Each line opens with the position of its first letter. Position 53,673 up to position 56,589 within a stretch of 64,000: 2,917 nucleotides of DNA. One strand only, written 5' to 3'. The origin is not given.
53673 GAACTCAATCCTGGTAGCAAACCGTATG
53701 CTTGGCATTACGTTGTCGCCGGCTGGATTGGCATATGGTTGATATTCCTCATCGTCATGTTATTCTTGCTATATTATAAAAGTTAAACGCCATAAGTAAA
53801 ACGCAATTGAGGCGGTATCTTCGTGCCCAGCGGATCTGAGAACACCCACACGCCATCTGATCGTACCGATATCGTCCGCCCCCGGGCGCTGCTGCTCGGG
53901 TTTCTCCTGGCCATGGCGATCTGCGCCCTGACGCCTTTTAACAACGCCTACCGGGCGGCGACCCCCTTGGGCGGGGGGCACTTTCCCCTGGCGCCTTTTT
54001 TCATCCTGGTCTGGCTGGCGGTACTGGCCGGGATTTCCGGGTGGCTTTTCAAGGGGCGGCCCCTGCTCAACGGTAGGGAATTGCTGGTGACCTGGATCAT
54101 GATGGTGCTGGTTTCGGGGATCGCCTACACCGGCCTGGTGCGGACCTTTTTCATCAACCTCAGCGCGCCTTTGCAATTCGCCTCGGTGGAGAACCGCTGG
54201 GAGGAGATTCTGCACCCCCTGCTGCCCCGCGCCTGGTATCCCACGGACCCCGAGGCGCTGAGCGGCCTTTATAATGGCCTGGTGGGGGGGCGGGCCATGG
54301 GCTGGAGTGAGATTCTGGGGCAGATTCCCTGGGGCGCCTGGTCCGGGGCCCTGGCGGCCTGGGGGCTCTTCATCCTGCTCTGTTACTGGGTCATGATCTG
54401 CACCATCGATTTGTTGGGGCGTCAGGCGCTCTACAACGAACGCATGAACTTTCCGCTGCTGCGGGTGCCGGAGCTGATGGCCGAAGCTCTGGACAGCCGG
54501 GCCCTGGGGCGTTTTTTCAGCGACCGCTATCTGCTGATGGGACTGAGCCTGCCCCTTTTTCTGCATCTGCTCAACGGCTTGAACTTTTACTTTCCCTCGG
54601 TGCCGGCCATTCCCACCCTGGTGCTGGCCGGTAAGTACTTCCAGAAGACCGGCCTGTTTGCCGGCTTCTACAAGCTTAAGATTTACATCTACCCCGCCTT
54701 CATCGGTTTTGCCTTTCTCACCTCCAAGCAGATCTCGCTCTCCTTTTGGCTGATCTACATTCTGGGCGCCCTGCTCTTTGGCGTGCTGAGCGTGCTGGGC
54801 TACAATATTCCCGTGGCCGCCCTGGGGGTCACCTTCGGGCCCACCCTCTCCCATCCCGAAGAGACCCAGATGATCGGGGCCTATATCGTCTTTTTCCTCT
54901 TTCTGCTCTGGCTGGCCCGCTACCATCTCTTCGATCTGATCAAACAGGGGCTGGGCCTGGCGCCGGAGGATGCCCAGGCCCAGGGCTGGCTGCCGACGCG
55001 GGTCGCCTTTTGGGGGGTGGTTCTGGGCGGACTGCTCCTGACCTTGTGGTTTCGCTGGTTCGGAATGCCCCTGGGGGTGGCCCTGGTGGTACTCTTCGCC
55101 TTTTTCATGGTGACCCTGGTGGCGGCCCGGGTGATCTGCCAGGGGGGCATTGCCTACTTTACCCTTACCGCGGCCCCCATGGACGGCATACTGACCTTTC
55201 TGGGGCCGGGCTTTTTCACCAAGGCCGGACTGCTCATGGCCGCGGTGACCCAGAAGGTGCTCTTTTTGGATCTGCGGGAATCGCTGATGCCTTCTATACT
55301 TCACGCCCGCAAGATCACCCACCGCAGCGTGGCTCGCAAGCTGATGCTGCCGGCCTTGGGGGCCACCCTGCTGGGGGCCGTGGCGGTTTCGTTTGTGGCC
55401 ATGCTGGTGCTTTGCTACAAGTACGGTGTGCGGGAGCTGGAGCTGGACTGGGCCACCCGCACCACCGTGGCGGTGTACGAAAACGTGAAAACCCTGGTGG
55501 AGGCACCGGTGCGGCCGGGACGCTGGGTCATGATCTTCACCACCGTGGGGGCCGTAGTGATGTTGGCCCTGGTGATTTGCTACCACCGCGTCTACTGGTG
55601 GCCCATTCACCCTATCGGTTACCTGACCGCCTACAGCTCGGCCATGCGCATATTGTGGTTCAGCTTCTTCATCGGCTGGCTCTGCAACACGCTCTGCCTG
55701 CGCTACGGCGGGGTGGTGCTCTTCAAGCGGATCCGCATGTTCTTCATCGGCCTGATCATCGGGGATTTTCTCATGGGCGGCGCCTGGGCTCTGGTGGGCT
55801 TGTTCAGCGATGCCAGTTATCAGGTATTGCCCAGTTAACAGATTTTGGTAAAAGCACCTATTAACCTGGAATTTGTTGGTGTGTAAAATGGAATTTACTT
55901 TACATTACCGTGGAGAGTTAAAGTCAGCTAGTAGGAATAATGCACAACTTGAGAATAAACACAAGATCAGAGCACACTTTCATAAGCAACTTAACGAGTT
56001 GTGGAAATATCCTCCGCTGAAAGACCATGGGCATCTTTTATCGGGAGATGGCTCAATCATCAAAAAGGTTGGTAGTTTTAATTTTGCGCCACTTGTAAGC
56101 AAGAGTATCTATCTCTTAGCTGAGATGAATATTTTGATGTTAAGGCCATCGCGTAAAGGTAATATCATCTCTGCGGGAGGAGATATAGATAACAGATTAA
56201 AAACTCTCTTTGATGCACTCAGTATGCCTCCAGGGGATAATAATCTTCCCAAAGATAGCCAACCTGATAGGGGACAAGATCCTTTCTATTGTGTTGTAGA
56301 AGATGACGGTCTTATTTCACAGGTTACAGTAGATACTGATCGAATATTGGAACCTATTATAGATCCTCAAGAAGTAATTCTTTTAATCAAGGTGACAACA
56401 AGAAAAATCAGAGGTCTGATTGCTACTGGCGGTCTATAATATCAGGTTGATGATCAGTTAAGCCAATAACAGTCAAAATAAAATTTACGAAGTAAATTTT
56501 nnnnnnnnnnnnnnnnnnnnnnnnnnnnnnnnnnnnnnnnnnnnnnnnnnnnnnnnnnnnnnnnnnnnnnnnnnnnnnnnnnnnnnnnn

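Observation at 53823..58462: Two roughly 650-670-aa polytopic membrane proteins of unrecognised family terminating the ABC/FtsX cluster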

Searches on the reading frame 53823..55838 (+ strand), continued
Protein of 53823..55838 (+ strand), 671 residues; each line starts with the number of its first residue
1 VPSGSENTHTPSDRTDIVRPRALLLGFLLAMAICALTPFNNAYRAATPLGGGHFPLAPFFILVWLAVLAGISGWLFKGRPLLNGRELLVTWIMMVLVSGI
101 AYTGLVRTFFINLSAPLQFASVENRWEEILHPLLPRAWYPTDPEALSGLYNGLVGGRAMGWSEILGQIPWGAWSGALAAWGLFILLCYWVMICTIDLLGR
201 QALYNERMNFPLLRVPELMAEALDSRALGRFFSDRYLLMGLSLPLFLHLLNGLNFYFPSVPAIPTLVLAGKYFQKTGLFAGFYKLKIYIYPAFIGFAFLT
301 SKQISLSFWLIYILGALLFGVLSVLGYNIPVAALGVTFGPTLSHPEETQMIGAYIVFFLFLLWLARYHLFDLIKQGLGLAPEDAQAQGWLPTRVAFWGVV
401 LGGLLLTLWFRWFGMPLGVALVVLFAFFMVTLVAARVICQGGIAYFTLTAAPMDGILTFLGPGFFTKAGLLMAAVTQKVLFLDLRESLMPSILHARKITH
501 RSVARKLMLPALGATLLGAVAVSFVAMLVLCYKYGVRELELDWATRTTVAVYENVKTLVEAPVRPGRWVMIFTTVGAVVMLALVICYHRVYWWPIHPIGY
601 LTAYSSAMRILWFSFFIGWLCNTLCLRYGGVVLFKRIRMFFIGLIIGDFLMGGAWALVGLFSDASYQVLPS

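Call 33: find_related_loci(query=A1, collection=genome_contigs, flank=10000)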
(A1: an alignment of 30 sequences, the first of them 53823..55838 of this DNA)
Query A1 (671 aa) in genome_contigs; peptide patterns used: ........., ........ (x = any residue, [..] = any of these).
578 stretches matched a pattern; 515 encode a relative of the query (tblastn E <= 1e-3); the best 80 are kept; 80 distinct loci.
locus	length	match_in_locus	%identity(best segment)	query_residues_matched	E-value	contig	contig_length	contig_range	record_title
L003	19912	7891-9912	68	1-671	0e+0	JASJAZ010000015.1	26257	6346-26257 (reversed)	MAG: Desulfobacterales bacterium isolate MO_071.B1 MO_071.c_145, whole genome shotgun sequence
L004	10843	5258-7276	66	2-671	0e+0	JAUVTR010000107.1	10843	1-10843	MAG: Desulfobacterales bacterium isolate CSMAG_771 CSMAG_771_k141_1881693_length_10843_cov_11.9095, whole genome shotgun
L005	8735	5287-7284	66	1-670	0e+0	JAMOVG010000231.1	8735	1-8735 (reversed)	MAG: Desulfobacteraceae bacterium isolate PIR-30_metabat1_scaf2bin.094 PIR-30_scaffold_3232_c1, whole genome shotgun seq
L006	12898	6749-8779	65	3-671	0e+0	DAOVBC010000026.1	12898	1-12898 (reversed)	MAG TPA_asm: Deltaproteobacteria bacterium isolate CSMAG_995 CSMAG_995_k141_3617455_length_12898_cov_10.5913, whole geno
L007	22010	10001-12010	67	6-670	0e+0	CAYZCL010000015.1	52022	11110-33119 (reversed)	MAG TPA_asm: uncultured Desulfobacteraceae bacterium isolate binchicken_co219_27 genome assembly, contig: k141_77773, wh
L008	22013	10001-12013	65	1-671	0e+0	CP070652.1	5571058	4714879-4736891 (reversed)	MAG: Deltaproteobacteria bacterium isolate bin85 chromosome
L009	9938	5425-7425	67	5-671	0e+0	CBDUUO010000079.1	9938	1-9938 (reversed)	MAG TPA_asm: uncultured bacterium isolate SRR22302367_binner23_Refined_21 genome assembly, contig: ERZ26661968.3773, who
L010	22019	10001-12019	65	2-671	0e+0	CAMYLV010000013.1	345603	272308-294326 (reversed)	MAG: uncultured Desulfobacterales bacterium isolate FCS_Desulfobacterota_01 genome assembly, contig: scaffold_78, whole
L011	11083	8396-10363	67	16-671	0e+0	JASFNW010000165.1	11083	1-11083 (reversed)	MAG: Desulfobacterales bacterium isolate D0819M02metaG_Bin_17 D0819M02metaG_FD_scaffold_1888_c1, whole genome shotgun se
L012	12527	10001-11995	66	7-671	0e+0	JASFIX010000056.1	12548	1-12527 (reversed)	MAG: Desulfobacterales bacterium isolate D0608S20remetaG_Bin_272 D0608S20remetaG_FD_scaffold_940_c1, whole genome shotgu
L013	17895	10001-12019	66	2-671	0e+0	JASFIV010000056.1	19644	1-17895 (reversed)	MAG: Desulfobacterales bacterium isolate D0608S20remetaG_Bin_253 D0608S20remetaG_FD_scaffold_279_c1, whole genome shotgu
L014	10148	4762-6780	66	2-671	0e+0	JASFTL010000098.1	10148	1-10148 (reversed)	MAG: Desulfobacterales bacterium isolate D1103U20metaG_Bin_528 D1103U20metaG_FD_scaffold_2105_c1, whole genome shotgun s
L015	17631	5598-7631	65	5-671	0e+0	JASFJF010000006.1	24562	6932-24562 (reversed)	MAG: Desulfobacterales bacterium isolate D0608S20remetaG_sub_Bin_263 D0608S20remetaG_FD_scaffold_136_c1, whole genome sh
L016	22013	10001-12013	65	1-671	0e+0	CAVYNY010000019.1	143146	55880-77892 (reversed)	MAG: uncultured delta proteobacterium isolate MFD05684.bin.2.75 genome assembly, contig: contig_53283, whole genome shot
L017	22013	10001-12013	65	1-671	0e+0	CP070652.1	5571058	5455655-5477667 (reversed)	MAG: Deltaproteobacteria bacterium isolate bin85 chromosome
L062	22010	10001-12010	62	3-671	0e+0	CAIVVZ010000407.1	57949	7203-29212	MAG: uncultured Desulfobacteraceae bacterium isolate AlinenLipids_bin-9448 genome assembly, contig: bin-9448:407/658, wh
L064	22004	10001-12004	62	7-671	0e+0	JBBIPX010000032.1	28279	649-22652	MAG: Desulfobacteraceae bacterium isolate QH1S170213_bin_312 NODE_1831_length_28279_cov_6.573732, whole genome shotgun s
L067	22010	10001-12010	62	3-671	0e+0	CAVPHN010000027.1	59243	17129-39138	MAG: uncultured delta proteobacterium isolate MFD09964.bin.2.161 genome assembly, contig: contig_47196, whole genome sho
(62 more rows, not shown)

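Call 38: search_protein_families(library=pfam, proteins=[L002:12064-12801:+], max_evalue=0.1)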
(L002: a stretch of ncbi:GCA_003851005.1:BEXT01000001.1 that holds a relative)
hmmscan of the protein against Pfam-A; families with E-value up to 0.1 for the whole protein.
L002:12064-12801:+ (245 aa): 1 family
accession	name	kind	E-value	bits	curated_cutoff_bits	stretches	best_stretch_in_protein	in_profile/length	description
PF14371.13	DUF4412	-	9.7e-18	65.1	21.6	1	69-230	40-191/191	Domain of unknown function (DUF4412)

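Call 62: predict_structure(alignment_id=A7)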
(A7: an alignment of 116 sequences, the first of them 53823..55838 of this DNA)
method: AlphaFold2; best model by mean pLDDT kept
length: 671 residues; sequences in the alignment: 116
mean_pLDDT: 92.9   pTM: 0.93
mean pLDDT of the five models: 92.9, 92.2, 92.2, 91.9, 91.6
residues with pLDDT >= 90: 566; 70-90: 72; 50-70: 29; < 50: 4
segments of 3 or more residues with pLDDT < 50: 1-3
pLDDT, mean of each block of 10 residues (from residue 1): 51 73 98 96 90 92 98 95 96 94 91 97 98 97 97 98 98 97 97 96 93 97 96 98 98 97 96 95 94 97 97 94 87 60 79 97 97 97 85 97 98 97 96 95 89 90 95 93 78 95 91 97 98 96 89 94 87 96 97 97 91 97 97 97 98 95 87 60
secondary structure, 60 per line:
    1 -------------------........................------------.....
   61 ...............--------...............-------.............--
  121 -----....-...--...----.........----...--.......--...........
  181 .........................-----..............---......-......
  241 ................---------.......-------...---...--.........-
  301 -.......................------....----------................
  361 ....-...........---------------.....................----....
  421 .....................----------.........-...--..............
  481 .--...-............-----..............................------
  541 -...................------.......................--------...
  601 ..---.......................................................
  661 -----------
elements in order: H20-43 H56-75 H84-98 H106-118 H126-129 H143-151 H161-167 H170-205 H211-224 H228-233 H235-256 E266-268 H269-272 E286-288 H291-299 H302-324 H331-334 H345-364 H366-376 H392-412 H417-441 H452-460 H467-481 H488-499 H505-534 H542-560 H567-589 H598-602 H606-660

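Call 87: fold_search(model_id=the predicted structure, library=pdb)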
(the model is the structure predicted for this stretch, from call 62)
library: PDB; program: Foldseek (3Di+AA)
matches with E <= 10: 254; with E <= 0.001: 2
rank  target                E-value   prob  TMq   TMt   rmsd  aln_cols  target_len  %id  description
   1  7wst_A                2.4e-07  1.00  0.61  0.67   7.3       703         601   12  Cryo-EM structure of the barley Yellow stripe 1 transporter in complex with Fe(III)-DMA (released 2022-11-30)
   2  7wsr_A                7.8e-07  1.00  0.61  0.67   7.7       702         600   12  Cryo-EM structure of the barley Yellow stripe 1 transporter (released 2022-11-30)
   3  8t45_B                1.6e-01  0.14  0.12  0.15  25.6       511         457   14  Cryo-EM Analysis of AE1 Structure in 100 mM NaHCO3 Buffer: Form2 (released 2024-05-22)
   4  8oo1_C                1.9e-01  0.14  0.12  0.17  21.5       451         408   13  Wide inward-open liganded UraA in complex with a conformation-selective synthetic nanobody (released 2024-04-10)
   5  8jni_A                1.9e-01  0.11  0.10  0.13  26.6       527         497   13  Structure of AE2 in complex with PIP2 (released 2024-02-07)
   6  8ft4                  2.6e-01  0.07  0.08  0.10  25.8       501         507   14  Multicrystal structure of Na+, leucine-bound LeuT determined at 5 keV (released 2023-11-22)
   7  4av3_A                2.8e-01  0.06  0.11  0.11  27.3       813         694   13  Crystal structure of Thermotoga Maritima sodium pumping membrane integral pyrophosphatase with metal ions in active si (released 2012-08-08)
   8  8b24_A                3.0e-01  0.07  0.12  0.12  27.8       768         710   12  Time-resolved structure of K+-dependent Na+-PPase from Thermotoga maritima 3600-seconds post reaction initiation with  (released 2024-01-17)
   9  9h76_A                3.2e-01  0.08  0.10  0.13  23.4       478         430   12  Bacterial LAT transporter BASC in complex with L-Ala and NB53 (released 2025-01-01)
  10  9g8j_D                3.3e-01  0.09  0.14  0.14  26.9       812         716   11  Structure of K+-dependent Na+-PPase from Thermotoga maritima in complex with zoledronate (released 2025-06-04)
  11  6afx_A                4.2e-01  0.08  0.13  0.12  27.2       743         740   13  Proton pyrophosphatase - E225A (released 2019-04-10)
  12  7x1g_A                4.6e-01  0.05  0.10  0.10  27.2       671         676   13  Cryo-EM structure of human BTR1 in the inward-facing state at pH 5.5 (released 2023-10-04)
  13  4hmk_A                5.0e-01  0.04  0.08  0.10  25.9       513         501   14  Crystal structure of LeuT-E290S with bound Br (released 2013-05-08)
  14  4hod                  5.4e-01  0.08  0.12  0.14  24.8       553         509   13  Crystal structure of LeuT-E290S with bound Cl (released 2013-05-08)
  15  6afw_A                5.4e-01  0.06  0.12  0.12  26.3       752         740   11  Proton pyrophosphatase-T228D mutant (released 2019-04-10)
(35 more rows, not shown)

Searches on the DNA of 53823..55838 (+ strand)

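Call 91: search_rna_families(sources=[L016, L006], threshold=gathering)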
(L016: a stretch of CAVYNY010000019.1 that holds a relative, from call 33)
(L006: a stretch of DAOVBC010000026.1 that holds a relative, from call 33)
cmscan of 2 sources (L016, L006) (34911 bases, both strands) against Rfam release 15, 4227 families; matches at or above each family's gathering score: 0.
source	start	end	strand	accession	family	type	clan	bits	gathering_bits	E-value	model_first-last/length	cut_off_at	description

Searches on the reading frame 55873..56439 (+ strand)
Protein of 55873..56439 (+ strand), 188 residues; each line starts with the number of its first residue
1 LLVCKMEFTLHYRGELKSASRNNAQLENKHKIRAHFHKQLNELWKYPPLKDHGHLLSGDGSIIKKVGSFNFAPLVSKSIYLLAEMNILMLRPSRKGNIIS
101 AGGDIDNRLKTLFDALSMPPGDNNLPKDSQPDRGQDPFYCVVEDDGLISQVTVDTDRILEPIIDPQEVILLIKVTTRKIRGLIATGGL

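Call 6: search_protein_families(library=pfam, proteins=[window:55873-56439:+], max_evalue=0.01)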
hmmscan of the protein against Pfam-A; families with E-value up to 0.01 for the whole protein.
window:55873-56439:+ (188 aa): 0 families

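Call 7: search_protein_families(library=ncbifam, proteins=[window:55873-56439:+], max_evalue=0.01)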
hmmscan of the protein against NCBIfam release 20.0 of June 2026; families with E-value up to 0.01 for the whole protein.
window:55873-56439:+ (188 aa): 0 families

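Call 9: search_protein_families(library=pfam, proteins=[window:55873-56439:+], max_evalue=10)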
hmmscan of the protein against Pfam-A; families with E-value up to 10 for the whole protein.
window:55873-56439:+ (188 aa): 1 family
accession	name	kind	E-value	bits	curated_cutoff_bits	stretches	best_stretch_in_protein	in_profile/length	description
PF22817.2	ApeP-like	-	0.13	12.3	27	1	139-168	23-52/158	ApeP dehydratase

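Call 67: search_protein_families(library=padloc, proteins=[window:55873-56439:+], max_evalue=0.01)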
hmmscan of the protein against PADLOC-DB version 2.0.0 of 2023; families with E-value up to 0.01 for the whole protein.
window:55873-56439:+ (188 aa): 0 families
